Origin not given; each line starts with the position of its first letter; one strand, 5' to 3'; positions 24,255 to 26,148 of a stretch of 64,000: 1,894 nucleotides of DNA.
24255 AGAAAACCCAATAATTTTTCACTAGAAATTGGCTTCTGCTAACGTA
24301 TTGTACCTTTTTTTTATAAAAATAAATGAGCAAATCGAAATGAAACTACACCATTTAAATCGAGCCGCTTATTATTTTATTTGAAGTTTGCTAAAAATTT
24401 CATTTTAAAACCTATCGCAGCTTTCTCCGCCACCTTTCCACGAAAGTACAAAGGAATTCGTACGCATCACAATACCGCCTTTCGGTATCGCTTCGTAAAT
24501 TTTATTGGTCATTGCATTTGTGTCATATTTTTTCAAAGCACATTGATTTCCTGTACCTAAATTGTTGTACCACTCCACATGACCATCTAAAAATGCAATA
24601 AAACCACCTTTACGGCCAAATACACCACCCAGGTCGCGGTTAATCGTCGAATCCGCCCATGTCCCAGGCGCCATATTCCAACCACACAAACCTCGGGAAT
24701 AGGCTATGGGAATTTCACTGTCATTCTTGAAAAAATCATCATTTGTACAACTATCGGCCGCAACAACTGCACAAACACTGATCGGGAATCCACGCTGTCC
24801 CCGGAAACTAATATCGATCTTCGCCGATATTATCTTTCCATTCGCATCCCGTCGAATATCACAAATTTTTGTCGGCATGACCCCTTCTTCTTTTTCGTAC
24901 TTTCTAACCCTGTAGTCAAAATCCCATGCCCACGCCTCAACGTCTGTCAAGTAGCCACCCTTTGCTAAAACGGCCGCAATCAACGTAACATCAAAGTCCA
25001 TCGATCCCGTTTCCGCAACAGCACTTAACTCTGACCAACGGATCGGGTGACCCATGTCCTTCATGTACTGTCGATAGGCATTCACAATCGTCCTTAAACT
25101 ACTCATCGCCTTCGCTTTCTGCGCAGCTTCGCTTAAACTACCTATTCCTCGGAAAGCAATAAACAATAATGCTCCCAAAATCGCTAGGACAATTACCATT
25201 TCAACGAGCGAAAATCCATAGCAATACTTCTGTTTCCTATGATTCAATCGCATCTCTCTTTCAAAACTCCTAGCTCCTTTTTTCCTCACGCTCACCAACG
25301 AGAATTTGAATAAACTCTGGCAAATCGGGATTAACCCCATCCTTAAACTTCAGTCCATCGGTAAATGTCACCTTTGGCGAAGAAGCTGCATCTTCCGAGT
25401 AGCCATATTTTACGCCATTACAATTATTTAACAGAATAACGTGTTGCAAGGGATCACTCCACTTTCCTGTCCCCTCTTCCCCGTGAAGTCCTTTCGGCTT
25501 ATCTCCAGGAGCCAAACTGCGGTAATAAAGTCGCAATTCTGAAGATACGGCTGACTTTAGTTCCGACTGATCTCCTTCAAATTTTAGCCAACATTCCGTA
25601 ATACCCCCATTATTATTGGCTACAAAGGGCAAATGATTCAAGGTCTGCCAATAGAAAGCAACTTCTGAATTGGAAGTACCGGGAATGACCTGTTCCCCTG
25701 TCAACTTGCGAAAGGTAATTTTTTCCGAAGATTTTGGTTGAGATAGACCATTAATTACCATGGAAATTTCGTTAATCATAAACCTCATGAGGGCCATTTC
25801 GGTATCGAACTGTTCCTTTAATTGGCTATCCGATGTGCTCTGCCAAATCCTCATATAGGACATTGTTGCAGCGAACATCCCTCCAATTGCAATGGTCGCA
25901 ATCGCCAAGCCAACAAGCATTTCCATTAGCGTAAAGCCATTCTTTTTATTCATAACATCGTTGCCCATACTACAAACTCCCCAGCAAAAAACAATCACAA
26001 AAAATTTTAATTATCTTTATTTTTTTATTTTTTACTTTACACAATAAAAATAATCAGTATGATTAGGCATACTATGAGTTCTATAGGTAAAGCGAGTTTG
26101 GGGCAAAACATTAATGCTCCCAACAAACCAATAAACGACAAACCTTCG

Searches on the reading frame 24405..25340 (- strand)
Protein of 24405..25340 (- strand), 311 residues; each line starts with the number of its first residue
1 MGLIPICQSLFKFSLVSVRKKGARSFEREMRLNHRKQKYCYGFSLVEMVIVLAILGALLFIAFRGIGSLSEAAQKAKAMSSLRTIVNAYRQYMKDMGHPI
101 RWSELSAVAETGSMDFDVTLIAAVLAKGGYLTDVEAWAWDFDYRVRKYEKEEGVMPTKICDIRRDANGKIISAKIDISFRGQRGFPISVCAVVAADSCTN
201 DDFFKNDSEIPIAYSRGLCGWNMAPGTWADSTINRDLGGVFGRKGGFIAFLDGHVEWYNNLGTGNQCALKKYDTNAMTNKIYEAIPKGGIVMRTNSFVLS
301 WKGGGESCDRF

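Call 18: search_protein_families(library=pfam, proteins=[window:24405-25340:-], max_evalue=0.001)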
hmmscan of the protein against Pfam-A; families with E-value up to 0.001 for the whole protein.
window:24405-25340:- (311 aa): 1 family
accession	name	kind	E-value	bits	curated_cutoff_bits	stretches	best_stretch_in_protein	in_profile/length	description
PF07963.17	N_methyl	-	6.8e-06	25.9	21.2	1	39-63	3-27/27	Prokaryotic N-terminal methylation motif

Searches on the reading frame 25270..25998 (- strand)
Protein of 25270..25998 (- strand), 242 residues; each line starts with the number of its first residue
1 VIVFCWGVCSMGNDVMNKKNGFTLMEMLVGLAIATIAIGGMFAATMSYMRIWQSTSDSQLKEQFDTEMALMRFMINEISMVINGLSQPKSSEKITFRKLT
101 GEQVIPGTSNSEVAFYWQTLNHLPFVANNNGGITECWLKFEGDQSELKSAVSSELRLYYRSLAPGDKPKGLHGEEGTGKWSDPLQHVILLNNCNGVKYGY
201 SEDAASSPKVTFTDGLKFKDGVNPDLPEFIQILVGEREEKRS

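Call 18: search_protein_families(library=pfam, proteins=[window:25270-25998:-], max_evalue=0.001)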
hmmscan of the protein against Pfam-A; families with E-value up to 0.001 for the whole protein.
window:25270-25998:- (242 aa): 1 family
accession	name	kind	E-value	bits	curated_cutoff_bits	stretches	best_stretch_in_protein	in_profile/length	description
PF07963.17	N_methyl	-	2.1e-07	30.7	21.2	1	16-42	1-27/27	Prokaryotic N-terminal methylation motif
